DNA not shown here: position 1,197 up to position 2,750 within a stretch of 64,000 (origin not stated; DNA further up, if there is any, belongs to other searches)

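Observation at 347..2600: Divergent LysR regulator and MFS transporter pair of unknown substrate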

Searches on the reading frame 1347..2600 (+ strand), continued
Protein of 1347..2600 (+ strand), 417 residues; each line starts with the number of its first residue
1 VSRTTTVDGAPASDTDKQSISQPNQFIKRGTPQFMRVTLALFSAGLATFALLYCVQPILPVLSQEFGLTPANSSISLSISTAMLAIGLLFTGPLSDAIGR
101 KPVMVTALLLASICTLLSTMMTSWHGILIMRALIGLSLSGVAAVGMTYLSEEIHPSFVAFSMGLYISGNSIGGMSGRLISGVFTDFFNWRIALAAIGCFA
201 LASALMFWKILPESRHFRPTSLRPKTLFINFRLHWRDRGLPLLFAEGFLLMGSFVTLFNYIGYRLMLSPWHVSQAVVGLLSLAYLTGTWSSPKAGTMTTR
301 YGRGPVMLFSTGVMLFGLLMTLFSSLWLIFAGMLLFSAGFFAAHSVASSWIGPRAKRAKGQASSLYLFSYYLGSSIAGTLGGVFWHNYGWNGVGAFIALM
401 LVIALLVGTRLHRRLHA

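Call 77: find_encoding_contigs(protein=P0003, flank=2500, max_places=1)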
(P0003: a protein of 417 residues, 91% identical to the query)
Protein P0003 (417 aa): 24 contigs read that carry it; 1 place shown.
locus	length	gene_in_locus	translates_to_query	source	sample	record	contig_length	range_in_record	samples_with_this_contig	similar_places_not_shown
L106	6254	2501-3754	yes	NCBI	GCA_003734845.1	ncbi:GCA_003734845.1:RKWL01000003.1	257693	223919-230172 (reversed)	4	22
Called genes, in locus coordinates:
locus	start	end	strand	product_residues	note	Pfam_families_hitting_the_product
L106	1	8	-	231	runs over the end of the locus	PF01656:CbiA, PF13500:AAA_26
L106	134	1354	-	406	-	PF00480:ROK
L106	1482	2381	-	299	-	PF00126:HTH_1, PF03466:LysR_substrate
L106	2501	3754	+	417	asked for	PF00083:Sugar_tr, PF07690:MFS_1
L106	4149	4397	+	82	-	-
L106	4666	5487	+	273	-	PF00089:Trypsin, PF13365:Trypsin_2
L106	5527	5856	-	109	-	PF00893:Multi_Drug_Res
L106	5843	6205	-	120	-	PF00893:Multi_Drug_Res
